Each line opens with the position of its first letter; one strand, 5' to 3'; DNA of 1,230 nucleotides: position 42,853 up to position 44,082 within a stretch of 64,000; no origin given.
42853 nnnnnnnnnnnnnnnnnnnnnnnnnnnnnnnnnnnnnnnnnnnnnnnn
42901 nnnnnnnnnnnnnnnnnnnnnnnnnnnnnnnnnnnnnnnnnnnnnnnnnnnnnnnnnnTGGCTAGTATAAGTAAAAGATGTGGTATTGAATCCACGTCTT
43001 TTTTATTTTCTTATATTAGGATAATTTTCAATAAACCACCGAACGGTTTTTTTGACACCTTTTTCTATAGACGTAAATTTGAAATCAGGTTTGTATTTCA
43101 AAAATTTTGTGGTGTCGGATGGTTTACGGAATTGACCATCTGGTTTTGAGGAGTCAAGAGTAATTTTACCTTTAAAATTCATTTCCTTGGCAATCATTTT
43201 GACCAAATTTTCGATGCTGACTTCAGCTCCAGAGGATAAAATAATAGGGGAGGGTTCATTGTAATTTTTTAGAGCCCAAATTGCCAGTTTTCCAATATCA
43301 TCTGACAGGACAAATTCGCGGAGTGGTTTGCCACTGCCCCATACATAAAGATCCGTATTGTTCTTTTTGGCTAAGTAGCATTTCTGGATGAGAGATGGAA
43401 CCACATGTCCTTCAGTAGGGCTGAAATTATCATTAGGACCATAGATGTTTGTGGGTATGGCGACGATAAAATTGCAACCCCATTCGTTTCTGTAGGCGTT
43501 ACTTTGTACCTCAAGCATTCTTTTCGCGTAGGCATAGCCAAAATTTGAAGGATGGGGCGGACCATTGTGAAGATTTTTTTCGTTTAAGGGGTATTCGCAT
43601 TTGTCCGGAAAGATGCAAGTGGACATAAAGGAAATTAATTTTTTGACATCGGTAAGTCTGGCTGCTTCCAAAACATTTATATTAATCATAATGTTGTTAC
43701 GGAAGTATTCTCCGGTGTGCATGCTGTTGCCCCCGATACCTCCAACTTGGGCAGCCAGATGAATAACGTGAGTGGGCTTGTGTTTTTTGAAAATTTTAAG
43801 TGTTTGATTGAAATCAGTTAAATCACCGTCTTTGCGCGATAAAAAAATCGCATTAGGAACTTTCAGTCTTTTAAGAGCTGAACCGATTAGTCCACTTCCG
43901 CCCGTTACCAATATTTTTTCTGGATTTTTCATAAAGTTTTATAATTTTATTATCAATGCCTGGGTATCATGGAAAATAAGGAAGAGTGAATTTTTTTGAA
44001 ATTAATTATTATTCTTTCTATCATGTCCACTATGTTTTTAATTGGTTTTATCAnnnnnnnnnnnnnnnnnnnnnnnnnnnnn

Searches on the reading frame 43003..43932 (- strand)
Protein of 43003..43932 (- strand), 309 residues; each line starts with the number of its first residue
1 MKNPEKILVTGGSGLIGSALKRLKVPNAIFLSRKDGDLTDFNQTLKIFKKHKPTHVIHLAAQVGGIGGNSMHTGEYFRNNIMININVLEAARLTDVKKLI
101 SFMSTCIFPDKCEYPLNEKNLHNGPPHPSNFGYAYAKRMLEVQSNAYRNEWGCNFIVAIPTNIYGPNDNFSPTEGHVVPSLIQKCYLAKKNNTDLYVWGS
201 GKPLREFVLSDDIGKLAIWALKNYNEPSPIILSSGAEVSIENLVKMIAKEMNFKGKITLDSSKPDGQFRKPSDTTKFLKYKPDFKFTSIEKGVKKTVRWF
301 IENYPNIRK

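Call 6: search_protein_families(library=pfam, proteins=[window:43003-43932:-])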
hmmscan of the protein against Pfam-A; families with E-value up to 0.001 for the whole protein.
window:43003-43932:- (309 aa): 5 families
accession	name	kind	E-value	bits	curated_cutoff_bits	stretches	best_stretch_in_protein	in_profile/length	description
PF01370.27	Epimerase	-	2.4e-49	168.4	20.9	1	7-226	1-230/240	NAD dependent epimerase/dehydratase family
PF16363.11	GDP_Man_Dehyd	-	4.1e-22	79.5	27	1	35-263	58-278/332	GDP-mannose 4,6 dehydratase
PF02719.21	Polysacc_synt_2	-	1.1e-06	28.5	20.2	1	36-116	61-135/293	Polysaccharide biosynthesis protein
PF04321.23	RmlD_sub_bind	-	1.9e-06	27.6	27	1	6-61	2-60/287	RmlD substrate binding domain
PF01073.25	3Beta_HSD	-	2.1e-05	24.1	22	1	35-228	51-236/280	3-beta hydroxysteroid dehydrogenase/isomerase family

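Call 7: search_protein_families(library=ncbifam, proteins=[window:43003-43932:-])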
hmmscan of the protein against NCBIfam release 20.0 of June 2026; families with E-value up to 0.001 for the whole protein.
window:43003-43932:- (309 aa): 16 families
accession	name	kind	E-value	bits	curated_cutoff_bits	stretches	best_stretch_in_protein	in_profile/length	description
NF047922.1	GDPFucSynFcl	equivalog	3.4e-72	243.5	500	1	5-304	3-305/308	GDP-L-fucose synthase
TIGR01181.1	dTDP_gluc_dehyt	equivalog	4.2e-19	68.8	365.1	1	34-304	55-315/321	dTDP-glucose 4,6-dehydratase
TIGR04180.1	EDH_00030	hypoth_equivalog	1.4e-15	57.2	475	1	36-262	56-267/297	NAD-dependent 4,6-dehydratase LegB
TIGR01179.1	galE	equivalog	3.6e-14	52.3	262.3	1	35-299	53-324/332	UDP-glucose 4-epimerase GalE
TIGR02197.1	heptose_epim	equivalog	7.6e-11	41.7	274.6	1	43-302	57-315/316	ADP-glyceromanno-heptose 6-epimerase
NF007490.0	PRK10084.1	subfamily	8.1e-11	41.5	649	1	36-304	57-338/361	dTDP-glucose 4,6-dehydratase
NF007582.0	PRK10217.1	equivalog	3.5e-09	36.2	698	1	36-303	58-334/355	dTDP-glucose 4,6-dehydratase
NF042422.1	oxyalk_red_OleD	equivalog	1.3e-08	34.6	580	1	6-169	2-174/329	2-alkyl-3-oxoalkanoate reductase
NF007956.0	PRK10675.1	subfamily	2e-08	33.8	394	1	34-141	55-157/338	UDP-glucose 4-epimerase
TIGR01472.1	gmd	equivalog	5.6e-07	29.1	415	1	34-252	59-269/342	GDP-mannose 4,6-dehydratase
TIGR02622.1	CDP_4_6_dhtase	equivalog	6.7e-07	28.8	278.45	1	29-103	54-127/352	CDP-glucose 4,6-dehydratase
NF011728.1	PRK15181.1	equivalog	9.9e-07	28.1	760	1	35-304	75-341/348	Vi polysaccharide biosynthesis UDP-N-acetylglucosaminuronic acid C-4 epimerase TviC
NF042423.1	oxyalk_red_Shew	equivalog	1.1e-06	28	580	1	29-185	49-190/331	2-alkyl-3-oxoalkanoate reductase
TIGR01214.1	rmlD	equivalog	9.5e-06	24.9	224.05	1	6-96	1-93/285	dTDP-4-dehydrorhamnose reductase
NF008360.0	PRK11150.1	equivalog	0.00033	20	452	0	159-300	166-306/310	ADP-glyceromanno-heptose 6-epimerase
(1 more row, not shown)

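Call 33: search_solved_structures(query=window:43003-43932:-, max_evalue=1e-12)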
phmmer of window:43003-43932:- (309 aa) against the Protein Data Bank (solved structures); distinct sequences matched with E-value up to 1e-12: 26.
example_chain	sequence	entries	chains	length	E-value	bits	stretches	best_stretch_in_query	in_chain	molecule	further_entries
4e5y_A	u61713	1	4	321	3.9e-101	341.7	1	6-309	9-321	GDP-L-fucose synthase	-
4bkp_A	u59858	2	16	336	5.5e-101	341.2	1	6-309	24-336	GDP-L-FUCOSE SYNTHASE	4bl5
4b8w_A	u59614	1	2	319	1.3e-100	339.9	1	6-307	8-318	GDP-L-FUCOSE SYNTHASE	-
4b8z_A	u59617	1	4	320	1.4e-100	339.9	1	6-307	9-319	GDP-L-FUCOSE SYNTHASE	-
6aqy_A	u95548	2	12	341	3.3e-87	296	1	5-309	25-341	gdp-l-fucose synthetase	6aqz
7ll6_A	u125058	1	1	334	1.4e-56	195.3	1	5-298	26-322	GDP-L-fucose synthase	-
8du0_A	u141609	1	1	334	2e-56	194.8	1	5-298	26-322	GDP-L-fucose synthase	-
1bws_A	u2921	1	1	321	2.5e-52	181.4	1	5-307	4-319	PROTEIN (GDP-4-KETO-6-DEOXY-D-MANNOSE EPIMERASE/REDUCTASE)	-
1bsv_A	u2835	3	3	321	3.4e-52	180.9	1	5-307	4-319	PROTEIN (GDP-FUCOSE SYNTHETASE) | GDP-FUCOSE SYNTHETASE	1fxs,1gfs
1e6u_A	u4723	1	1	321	2.5e-51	178.1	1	5-307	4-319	GDP-FUCOSE SYNTHETASE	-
1e7s_A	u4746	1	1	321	3.4e-51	177.7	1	5-307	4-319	GDP-FUCOSE SYNTHETASE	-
1e7q_A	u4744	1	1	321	5.2e-51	177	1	5-307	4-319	GDP-FUCOSE SYNTHETASE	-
1e7r_A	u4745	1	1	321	2.9e-50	174.6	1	5-307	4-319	GDP-FUCOSE SYNTHETASE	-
7anh_A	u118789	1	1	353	2.5e-44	155.1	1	2-194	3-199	GDP-L-fucose synthase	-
8ewu_A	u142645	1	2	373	1.8e-40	142.4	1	3-192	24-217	GDP-L-fucose synthase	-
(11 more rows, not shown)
